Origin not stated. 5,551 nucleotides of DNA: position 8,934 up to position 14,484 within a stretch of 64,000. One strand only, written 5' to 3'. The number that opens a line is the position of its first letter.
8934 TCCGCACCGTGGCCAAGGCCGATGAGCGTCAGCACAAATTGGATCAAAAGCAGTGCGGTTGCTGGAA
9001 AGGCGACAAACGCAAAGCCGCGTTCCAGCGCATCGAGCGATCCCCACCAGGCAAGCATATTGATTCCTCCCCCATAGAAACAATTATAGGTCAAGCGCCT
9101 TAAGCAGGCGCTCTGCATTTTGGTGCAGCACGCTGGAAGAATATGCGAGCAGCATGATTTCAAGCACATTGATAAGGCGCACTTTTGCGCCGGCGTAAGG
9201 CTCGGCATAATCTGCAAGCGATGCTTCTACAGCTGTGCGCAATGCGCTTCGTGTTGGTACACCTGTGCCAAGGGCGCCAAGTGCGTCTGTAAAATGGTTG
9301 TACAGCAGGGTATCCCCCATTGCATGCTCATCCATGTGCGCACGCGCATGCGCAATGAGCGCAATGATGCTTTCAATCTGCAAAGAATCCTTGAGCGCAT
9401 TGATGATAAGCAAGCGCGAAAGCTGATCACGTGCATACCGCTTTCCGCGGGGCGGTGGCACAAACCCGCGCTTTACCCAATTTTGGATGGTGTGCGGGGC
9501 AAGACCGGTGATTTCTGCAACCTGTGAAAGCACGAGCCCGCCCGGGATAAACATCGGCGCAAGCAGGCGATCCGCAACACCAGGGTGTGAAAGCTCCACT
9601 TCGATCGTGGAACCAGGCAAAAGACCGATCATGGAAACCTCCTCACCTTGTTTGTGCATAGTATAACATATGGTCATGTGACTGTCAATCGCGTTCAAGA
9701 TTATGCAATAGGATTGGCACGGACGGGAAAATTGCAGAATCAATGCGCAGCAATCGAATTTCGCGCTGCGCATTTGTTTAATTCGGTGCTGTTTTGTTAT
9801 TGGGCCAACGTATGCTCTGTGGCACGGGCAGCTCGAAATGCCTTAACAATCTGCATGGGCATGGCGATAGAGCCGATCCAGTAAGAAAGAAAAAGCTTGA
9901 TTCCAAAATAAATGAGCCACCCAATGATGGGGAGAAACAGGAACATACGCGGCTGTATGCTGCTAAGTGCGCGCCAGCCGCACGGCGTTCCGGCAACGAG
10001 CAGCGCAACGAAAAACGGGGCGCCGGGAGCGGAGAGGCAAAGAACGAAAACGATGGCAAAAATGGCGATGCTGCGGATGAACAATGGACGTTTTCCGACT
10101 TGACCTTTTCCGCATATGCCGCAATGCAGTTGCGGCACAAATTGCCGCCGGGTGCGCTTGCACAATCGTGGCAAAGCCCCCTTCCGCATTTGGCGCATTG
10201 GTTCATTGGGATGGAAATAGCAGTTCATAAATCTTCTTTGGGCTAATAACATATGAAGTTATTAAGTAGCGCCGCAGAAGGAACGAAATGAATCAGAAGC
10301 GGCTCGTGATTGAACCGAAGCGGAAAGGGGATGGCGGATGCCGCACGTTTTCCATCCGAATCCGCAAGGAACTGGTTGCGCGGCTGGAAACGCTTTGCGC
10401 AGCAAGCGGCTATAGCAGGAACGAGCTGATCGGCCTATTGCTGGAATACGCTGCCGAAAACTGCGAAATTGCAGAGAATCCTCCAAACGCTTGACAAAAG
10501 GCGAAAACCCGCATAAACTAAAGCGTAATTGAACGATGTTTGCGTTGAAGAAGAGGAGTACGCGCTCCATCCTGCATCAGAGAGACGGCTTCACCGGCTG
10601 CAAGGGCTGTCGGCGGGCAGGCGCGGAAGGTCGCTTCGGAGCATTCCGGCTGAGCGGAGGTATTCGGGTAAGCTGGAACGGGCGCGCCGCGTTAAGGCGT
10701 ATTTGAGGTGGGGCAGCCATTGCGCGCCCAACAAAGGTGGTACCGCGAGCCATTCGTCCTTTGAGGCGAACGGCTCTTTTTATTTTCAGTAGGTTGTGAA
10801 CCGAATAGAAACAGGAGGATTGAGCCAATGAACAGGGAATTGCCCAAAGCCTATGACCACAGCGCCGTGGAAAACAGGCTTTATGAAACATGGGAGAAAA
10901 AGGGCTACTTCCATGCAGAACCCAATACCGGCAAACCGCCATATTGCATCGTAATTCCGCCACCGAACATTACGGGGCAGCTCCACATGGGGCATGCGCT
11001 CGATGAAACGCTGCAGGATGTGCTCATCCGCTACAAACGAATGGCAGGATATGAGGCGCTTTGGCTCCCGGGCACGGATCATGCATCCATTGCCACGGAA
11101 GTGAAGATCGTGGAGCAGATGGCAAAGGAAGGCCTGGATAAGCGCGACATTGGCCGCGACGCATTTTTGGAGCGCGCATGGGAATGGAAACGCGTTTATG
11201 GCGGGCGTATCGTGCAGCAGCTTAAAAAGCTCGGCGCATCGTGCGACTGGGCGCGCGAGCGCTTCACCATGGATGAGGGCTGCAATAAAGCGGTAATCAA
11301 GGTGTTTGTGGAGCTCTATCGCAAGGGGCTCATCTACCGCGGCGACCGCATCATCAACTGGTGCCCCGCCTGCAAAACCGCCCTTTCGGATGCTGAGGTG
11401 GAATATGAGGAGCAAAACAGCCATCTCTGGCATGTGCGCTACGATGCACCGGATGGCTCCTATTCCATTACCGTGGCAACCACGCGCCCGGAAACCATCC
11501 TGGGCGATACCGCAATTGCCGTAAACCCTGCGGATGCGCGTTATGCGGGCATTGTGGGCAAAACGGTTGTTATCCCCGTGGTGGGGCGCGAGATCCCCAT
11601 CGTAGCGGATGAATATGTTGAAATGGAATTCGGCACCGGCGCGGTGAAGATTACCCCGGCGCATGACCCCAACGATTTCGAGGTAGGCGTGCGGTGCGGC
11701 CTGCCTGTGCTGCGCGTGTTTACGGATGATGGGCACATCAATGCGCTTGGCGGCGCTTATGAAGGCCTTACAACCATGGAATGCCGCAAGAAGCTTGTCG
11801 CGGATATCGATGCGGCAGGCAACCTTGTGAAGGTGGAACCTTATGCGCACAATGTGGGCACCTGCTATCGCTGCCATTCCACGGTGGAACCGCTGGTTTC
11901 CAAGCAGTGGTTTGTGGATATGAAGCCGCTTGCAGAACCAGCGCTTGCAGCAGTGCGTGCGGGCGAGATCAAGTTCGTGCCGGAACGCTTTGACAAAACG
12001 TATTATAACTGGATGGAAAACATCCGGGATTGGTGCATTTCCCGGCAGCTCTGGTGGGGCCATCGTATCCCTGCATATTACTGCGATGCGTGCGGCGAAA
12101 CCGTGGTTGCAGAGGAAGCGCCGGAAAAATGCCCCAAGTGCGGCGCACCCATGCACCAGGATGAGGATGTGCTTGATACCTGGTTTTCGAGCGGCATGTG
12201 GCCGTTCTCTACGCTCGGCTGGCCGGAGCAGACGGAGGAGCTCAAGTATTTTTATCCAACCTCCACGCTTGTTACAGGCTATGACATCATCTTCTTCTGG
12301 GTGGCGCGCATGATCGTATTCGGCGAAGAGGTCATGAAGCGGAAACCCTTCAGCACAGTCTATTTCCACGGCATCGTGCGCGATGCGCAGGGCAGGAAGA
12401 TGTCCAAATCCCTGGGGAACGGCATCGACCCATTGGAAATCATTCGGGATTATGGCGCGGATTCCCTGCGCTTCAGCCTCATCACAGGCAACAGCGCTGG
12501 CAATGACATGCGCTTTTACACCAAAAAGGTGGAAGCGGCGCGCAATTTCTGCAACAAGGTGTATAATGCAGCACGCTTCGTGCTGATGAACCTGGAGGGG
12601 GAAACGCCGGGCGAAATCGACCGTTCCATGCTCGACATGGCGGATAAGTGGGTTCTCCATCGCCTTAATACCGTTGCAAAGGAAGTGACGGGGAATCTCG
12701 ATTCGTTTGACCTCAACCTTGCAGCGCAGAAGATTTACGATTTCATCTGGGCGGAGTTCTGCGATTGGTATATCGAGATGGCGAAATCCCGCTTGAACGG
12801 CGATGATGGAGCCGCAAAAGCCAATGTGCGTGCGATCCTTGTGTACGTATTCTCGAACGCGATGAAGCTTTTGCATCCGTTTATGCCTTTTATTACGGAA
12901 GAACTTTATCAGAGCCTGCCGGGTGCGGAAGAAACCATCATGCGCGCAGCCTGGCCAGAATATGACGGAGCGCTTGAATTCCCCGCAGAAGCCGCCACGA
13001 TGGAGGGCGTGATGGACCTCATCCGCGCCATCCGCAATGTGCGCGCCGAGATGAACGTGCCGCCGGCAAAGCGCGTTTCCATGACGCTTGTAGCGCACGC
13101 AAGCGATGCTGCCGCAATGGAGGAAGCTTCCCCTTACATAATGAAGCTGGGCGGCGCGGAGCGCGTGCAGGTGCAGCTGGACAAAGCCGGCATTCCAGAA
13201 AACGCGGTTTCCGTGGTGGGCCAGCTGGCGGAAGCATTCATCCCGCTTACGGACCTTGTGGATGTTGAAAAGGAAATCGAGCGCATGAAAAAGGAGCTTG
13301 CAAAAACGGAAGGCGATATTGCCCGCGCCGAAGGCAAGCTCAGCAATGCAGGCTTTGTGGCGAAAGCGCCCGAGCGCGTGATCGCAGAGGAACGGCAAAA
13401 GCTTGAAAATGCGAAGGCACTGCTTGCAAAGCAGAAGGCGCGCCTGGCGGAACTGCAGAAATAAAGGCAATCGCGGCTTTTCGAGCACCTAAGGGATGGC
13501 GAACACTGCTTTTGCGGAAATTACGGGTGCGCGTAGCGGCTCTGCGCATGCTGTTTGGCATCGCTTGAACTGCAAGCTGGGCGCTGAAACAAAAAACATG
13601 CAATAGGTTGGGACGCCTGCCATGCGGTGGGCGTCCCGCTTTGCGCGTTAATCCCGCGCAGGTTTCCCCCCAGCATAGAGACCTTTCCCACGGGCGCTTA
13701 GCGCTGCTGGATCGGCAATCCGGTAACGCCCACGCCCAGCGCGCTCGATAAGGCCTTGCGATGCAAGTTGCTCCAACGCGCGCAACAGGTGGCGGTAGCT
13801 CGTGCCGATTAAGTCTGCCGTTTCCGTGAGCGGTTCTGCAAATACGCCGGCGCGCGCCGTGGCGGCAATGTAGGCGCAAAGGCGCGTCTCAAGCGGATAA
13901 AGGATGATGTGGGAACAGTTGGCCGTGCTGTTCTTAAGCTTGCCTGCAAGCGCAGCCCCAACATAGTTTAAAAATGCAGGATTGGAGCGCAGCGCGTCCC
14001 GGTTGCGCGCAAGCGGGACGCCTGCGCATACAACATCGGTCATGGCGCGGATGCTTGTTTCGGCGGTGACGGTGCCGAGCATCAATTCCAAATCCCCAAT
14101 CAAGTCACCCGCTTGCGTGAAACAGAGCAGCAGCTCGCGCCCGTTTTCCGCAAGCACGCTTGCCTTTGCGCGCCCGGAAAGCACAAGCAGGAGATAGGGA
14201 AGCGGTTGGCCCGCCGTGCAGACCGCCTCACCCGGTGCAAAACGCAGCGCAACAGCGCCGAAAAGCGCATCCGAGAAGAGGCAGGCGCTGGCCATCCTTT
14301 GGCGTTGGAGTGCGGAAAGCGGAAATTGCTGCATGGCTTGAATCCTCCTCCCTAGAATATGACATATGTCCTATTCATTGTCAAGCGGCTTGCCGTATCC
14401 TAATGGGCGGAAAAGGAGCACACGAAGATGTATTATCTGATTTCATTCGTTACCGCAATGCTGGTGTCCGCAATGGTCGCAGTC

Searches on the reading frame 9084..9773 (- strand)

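Call 24: search_protein_families(library=pfam, proteins=[window:9084-9773:-], max_evalue=0.001)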
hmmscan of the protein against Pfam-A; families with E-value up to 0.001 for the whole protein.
window:9084-9773:- (229 aa): 4 families
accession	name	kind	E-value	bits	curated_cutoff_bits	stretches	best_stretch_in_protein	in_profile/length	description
PF08876.17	DUF1836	-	2.9e-13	50.3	27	1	89-161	33-105/105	Domain of unknown function (DUF1836)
PF13411.12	MerR_1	-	2.1e-10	41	21.6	1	82-129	3-54/69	MerR HTH family regulatory protein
PF00376.29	MerR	-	1.8e-06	28.1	28.2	1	83-109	3-29/38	MerR family regulatory protein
PF12728.13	HTH_17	-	6.4e-05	23.6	27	1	83-121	5-46/51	Helix-turn-helix domain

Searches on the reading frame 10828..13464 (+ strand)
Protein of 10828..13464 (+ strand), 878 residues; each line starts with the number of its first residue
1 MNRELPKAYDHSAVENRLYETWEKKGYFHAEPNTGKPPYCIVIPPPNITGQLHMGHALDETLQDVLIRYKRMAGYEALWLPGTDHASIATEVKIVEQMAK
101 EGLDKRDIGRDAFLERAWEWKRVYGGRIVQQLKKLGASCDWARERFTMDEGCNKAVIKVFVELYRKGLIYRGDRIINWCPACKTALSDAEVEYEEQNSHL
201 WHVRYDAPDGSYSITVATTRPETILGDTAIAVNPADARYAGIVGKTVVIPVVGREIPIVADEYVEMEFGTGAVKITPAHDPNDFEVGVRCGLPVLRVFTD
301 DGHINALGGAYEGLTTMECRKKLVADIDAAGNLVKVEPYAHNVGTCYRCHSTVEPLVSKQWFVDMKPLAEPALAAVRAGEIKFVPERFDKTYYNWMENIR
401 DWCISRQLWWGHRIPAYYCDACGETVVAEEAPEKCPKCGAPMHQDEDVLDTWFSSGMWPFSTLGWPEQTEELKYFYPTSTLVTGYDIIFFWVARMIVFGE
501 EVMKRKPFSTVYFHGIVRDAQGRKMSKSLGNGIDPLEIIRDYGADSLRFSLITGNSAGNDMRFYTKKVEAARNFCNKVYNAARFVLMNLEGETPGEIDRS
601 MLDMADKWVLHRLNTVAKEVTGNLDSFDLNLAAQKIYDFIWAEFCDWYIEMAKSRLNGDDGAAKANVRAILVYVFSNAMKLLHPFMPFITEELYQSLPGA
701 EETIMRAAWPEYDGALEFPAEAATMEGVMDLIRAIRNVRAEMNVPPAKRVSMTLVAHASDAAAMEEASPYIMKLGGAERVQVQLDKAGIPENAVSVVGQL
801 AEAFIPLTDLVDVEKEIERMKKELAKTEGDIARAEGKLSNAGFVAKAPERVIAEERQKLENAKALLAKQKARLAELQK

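Call 24: search_protein_families(library=pfam, proteins=[window:10828-13464:+], max_evalue=0.001)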
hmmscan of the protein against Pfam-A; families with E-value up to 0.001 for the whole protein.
window:10828-13464:+ (878 aa): 8 families
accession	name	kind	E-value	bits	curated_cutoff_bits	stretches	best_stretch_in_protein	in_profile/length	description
PF00133.28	tRNA-synt_1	-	2.7e-147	491.3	22.7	1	18-563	2-413/414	tRNA synthetases class I (I, L, M and V)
PF08264.19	Anticodon_1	-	8.6e-46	155.9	25.1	1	606-751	1-145/148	Anticodon-binding domain of tRNA ligase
PF09334.17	tRNA-synt_1g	-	2.1e-24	86.5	20.1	2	46-193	8-137/391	tRNA synthetases class I (M)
PF10458.14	Val_tRNA-synt_C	-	1.4e-17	64.1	25.9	1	812-877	1-66/66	Valyl tRNA synthetase tRNA binding arm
PF13603.12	tRNA-synt_1_2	-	7.8e-12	45.5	25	1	243-301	85-143/185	Leucyl-tRNA synthetase, editing domain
PF21349.2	RUBY_RBDX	-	3e-09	36.6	26.5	1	417-441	1-25/30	Rubrerythrin, rubredoxin-like domain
PF01406.26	tRNA-synt_1e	-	9.6e-06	25.6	27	0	503-555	232-284/301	tRNA synthetases class I (C) catalytic domain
PF12773.13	DZR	-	0.00074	20.1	27.3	0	416-445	12-37/45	Double zinc ribbon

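Call 40: find_homologous_proteins(query=window:10828-13464:+, max_evalue=1e-50)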
Query window:10828-13464:+ (878 aa): 8000 proteins with E <= 1e-50 among 8000 candidates; the best 120 are listed.
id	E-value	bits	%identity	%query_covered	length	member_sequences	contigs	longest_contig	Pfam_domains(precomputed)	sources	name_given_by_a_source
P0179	0.0e+0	1929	79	86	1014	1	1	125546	PF09334.18,PF08264.20,PF13603.13,PF00133.29,PF10458.15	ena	-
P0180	0.0e+0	1918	92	100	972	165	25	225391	PF09334.18,PF08264.20,PF21349.3,PF13603.13,PF00133.29,PF10458.15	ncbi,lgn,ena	-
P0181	0.0e+0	1882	91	100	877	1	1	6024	PF09334.18,PF01406.26,PF08264.20,PF21349.3,PF13603.13,PF00133.29,PF10458.15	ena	-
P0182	0.0e+0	1739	83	100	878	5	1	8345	PF09334.18,PF08264.20,PF21349.3,PF13603.13,PF00133.29,PF10458.15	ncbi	-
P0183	0.0e+0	1727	82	100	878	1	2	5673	PF09334.18,PF08264.20,PF21349.3,PF13603.13,PF00133.29,PF10458.15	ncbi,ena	-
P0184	0.0e+0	1677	80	100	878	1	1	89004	PF09334.18,PF01406.26,PF08264.20,PF21349.3,PF13603.13,PF00133.29,PF10458.15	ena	-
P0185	0.0e+0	1673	81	100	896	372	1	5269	PF09334.18,PF08264.20,PF21349.3,PF13603.13,PF00133.29,PF10458.15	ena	-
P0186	0.0e+0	1671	79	100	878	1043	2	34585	PF09334.18,PF08264.20,PF13603.13,PF00133.29,PF10458.15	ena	-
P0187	0.0e+0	1663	80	100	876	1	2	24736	PF09334.18,PF08264.20,PF21349.3,PF13603.13,PF00133.29,PF10458.15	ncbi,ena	-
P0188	0.0e+0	1660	80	100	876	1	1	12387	PF09334.18,PF08264.20,PF21349.3,PF13603.13,PF00133.29,PF10458.15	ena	-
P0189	0.0e+0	1655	80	100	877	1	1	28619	PF09334.18,PF08264.20,PF21349.3,PF13603.13,PF00133.29,PF10458.15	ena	-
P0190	0.0e+0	1653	79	100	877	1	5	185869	PF09334.18,PF08264.20,PF21349.3,PF13603.13,PF00133.29,PF10458.15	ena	-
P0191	0.0e+0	1648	80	100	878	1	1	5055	PF09334.18,PF08264.20,PF13603.13,PF00133.29,PF10458.15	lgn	-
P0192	0.0e+0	1635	79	100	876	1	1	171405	PF09334.18,PF08264.20,PF13603.13,PF00133.29,PF10458.15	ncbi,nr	ncbi:MAG: valine--tRNA ligase [Candidatus Pelethousia sp.]|nr:valine--tRNA ligase [Candidatus Peleth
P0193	0.0e+0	1635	78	100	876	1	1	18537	PF09334.18,PF08264.20,PF13603.13,PF00133.29,PF10458.15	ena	-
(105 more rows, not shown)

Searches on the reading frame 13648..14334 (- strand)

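Call 24: search_protein_families(library=pfam, proteins=[window:13648-14334:-], max_evalue=0.001)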
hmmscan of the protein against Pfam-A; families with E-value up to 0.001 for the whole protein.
window:13648-14334:- (228 aa): 2 families
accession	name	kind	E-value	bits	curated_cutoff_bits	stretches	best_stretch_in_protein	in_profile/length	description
PF00027.35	cNMP_binding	-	2.1e-14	53.7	27.5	1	31-117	3-88/89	Cyclic nucleotide-binding domain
PF13545.12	HTH_Crp_2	-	5.4e-09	36.3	27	1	151-214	2-69/70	Crp-like helix-turn-helix domain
